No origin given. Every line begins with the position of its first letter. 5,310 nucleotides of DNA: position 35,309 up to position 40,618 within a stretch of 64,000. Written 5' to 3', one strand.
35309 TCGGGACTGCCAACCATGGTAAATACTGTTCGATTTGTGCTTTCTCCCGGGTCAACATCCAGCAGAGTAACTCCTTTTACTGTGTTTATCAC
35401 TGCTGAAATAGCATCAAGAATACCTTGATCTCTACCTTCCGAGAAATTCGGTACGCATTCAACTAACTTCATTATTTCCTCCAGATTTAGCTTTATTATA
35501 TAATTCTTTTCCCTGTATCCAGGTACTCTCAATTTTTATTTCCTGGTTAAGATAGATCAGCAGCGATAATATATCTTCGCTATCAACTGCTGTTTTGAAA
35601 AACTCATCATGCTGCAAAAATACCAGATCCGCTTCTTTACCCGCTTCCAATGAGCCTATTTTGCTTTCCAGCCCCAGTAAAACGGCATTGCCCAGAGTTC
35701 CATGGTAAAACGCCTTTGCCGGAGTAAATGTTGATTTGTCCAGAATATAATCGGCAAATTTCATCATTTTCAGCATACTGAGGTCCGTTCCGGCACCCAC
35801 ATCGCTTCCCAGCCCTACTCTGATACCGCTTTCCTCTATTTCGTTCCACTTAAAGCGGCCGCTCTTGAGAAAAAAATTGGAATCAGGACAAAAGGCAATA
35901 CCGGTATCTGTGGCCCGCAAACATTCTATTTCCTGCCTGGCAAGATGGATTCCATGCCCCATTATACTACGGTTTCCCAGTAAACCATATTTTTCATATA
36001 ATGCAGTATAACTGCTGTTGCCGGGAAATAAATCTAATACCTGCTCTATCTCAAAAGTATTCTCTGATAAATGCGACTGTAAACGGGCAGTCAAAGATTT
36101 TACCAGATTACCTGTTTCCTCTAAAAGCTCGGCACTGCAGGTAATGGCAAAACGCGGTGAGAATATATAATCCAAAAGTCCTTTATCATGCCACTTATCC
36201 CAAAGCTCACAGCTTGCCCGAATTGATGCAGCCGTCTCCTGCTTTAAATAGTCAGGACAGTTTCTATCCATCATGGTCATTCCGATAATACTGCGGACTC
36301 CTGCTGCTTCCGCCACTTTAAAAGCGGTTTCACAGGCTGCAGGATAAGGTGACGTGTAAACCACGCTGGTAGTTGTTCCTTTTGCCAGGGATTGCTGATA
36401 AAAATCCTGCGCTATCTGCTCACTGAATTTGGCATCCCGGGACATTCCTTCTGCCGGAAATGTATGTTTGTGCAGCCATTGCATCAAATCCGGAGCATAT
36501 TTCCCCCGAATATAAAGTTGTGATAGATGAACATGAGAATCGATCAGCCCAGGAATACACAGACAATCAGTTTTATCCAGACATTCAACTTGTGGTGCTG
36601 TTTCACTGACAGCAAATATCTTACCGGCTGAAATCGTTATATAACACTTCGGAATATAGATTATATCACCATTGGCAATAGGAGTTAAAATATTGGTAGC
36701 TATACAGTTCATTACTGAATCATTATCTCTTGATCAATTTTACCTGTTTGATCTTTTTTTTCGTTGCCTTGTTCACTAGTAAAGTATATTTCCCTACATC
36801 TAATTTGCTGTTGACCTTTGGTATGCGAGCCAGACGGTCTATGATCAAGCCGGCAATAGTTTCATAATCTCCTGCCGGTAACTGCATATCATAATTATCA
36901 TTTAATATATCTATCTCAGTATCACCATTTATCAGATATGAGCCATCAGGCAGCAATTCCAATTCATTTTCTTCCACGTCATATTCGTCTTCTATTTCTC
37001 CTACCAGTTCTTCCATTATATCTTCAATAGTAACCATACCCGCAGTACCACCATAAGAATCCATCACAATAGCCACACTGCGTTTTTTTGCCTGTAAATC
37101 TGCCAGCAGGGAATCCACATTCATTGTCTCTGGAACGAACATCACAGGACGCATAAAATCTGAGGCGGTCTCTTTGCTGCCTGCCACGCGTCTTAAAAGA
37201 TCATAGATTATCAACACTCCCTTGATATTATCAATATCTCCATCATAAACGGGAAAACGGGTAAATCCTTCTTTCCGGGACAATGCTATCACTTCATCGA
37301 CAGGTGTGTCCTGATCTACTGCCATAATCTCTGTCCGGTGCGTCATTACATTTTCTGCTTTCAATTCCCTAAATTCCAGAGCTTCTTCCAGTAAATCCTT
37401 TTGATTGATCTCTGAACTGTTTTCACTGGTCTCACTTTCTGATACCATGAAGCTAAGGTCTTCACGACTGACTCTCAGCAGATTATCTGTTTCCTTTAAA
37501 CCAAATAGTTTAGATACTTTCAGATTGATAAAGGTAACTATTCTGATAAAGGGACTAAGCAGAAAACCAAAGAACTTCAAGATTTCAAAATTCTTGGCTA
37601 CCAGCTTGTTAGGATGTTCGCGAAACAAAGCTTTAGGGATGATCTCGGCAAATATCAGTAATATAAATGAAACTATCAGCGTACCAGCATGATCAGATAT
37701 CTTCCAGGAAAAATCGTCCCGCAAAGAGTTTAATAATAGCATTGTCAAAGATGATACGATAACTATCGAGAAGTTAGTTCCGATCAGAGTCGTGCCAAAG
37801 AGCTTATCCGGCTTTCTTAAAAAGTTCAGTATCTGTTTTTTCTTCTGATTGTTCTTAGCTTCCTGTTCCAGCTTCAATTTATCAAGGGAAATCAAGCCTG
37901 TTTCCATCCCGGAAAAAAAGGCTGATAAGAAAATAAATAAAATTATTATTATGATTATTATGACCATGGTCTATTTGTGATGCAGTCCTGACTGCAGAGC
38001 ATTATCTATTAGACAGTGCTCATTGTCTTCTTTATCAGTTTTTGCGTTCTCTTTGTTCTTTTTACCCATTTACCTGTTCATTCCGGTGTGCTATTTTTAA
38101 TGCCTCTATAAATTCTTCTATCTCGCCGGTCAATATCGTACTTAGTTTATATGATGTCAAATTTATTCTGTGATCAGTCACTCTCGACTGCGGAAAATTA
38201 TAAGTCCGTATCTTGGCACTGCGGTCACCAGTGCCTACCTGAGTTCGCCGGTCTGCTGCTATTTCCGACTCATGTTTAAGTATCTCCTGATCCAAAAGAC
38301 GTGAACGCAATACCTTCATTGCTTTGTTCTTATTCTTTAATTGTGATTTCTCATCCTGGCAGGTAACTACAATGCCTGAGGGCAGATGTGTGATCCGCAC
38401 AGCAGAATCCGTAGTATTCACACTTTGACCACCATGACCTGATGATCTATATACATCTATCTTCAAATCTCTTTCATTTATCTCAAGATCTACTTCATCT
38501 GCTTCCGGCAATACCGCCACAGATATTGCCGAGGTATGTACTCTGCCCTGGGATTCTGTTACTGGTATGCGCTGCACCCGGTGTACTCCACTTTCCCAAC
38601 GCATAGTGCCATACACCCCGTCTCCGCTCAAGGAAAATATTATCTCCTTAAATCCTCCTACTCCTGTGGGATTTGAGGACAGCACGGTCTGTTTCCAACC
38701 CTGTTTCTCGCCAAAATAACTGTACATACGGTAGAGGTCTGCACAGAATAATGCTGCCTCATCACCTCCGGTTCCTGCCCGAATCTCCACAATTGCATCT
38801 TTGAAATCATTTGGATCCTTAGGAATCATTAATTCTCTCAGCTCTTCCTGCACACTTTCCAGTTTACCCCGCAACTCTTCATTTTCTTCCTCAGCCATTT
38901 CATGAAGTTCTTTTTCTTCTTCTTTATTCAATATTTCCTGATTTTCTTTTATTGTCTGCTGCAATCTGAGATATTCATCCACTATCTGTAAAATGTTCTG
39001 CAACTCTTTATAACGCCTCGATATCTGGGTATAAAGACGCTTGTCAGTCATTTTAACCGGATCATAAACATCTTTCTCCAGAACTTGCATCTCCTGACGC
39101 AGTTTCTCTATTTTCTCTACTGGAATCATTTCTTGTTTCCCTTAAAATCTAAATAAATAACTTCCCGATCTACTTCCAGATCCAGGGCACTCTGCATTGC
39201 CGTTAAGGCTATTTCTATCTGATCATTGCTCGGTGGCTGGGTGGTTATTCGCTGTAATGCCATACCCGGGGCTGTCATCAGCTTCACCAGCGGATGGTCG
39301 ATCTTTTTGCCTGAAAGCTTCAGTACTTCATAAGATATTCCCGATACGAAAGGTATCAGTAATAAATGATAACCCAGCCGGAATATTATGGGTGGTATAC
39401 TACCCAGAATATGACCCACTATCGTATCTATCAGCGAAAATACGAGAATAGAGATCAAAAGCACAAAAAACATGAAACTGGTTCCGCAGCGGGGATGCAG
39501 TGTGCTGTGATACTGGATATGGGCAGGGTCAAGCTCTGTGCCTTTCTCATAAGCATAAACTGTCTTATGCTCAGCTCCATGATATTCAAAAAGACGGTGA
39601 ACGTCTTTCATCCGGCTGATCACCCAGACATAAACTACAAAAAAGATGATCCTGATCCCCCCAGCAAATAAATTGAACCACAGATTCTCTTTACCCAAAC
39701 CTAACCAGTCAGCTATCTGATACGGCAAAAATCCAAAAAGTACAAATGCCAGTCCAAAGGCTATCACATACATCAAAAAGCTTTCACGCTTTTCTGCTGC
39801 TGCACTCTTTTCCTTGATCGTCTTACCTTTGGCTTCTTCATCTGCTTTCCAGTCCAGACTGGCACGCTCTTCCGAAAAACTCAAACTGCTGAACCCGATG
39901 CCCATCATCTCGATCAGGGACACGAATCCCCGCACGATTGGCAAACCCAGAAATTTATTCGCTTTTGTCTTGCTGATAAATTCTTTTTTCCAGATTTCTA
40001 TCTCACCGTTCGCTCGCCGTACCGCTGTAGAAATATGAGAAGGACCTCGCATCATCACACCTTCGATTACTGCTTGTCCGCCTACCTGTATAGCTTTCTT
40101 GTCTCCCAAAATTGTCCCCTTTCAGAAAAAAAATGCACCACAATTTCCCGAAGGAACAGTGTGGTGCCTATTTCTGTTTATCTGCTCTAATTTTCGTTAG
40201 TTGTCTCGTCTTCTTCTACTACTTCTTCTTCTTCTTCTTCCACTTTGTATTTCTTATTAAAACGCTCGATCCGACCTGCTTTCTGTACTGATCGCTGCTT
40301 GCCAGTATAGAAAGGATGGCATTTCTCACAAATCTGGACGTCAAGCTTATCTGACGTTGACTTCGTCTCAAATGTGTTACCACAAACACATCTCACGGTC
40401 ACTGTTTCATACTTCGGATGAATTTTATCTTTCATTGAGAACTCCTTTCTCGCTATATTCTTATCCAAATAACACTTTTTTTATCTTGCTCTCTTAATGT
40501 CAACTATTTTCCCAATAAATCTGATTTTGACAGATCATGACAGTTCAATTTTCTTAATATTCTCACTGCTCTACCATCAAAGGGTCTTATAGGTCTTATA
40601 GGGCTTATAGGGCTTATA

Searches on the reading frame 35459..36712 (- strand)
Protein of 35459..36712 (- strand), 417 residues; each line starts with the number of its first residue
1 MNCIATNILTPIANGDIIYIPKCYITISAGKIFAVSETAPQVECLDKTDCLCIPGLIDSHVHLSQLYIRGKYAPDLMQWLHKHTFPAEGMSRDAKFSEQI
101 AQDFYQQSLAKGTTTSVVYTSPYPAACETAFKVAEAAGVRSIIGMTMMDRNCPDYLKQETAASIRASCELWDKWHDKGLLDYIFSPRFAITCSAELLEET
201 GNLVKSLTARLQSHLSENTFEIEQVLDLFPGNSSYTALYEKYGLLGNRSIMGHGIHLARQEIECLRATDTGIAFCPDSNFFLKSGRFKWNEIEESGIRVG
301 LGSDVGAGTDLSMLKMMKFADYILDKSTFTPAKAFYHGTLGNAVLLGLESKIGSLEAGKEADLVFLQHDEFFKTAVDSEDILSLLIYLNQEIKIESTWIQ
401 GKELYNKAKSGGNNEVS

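Call 93: search_protein_families(library=pfam, proteins=[window:35459-36712:-], max_evalue=0.00001)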
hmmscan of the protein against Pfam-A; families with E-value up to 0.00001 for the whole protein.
window:35459-36712:- (417 aa): 2 families
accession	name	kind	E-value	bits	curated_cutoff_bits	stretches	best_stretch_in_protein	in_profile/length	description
PF01979.26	Amidohydro_1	-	5.1e-46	157.9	25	1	53-403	3-344/345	Amidohydrolase family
PF07969.17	Amidohydro_3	-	6.6e-13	49.4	29.7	1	235-405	295-472/472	Amidohydrolase family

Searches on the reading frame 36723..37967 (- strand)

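Call 93: search_protein_families(library=pfam, proteins=[window:36723-37967:-], max_evalue=0.00001)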
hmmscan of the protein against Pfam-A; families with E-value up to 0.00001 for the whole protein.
window:36723-37967:- (414 aa): 3 families
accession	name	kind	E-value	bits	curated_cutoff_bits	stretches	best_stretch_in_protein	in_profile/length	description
PF01595.25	CNNM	-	7.2e-36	124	28.4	1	6-182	1-175/181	Cyclin M transmembrane N-terminal domain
PF03471.22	CorC_HlyC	-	3.9e-20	72.1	27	1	340-413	4-79/81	Transporter associated domain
PF00571.33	CBS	-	1.9e-14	54.1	24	2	206-262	3-56/57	CBS domain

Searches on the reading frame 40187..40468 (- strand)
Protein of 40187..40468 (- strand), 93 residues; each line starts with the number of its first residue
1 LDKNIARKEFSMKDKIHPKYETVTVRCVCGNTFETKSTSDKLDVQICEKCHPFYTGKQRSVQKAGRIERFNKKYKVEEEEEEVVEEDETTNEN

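Call 11: search_protein_families(library=ncbifam, proteins=[window:40187-40468:-])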
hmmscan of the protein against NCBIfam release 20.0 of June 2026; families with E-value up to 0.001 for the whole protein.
window:40187-40468:- (93 aa): 4 families
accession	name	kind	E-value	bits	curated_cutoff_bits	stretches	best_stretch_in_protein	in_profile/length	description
NF000612.0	PRK00019.1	equivalog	3e-31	106.9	70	1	12-79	1-70/72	50S ribosomal protein L31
TIGR00105.1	L31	equivalog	5.6e-29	100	38.35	1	12-75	1-66/68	50S ribosomal protein L31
NF001809.0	PRK00528.1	equivalog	3.1e-18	65.6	70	1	12-77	1-71/75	50S ribosomal protein L31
NF002462.1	PRK01678.1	exception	3.3e-16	59.2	86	1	42-75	46-79/80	type B 50S ribosomal protein L31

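Call 12: find_encoding_contigs(protein=window:40187-40435:-, flank=3000, max_places=10)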
Protein window:40187-40435:- (82 aa): 1 contig read that carries it; 1 place shown.
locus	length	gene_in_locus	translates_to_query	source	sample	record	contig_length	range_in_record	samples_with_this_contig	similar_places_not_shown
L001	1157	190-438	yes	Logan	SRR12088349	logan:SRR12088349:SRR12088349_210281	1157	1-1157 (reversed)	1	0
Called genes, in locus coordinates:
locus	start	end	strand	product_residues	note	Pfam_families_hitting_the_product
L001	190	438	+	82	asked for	PF01197:Ribosomal_L31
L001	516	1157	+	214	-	?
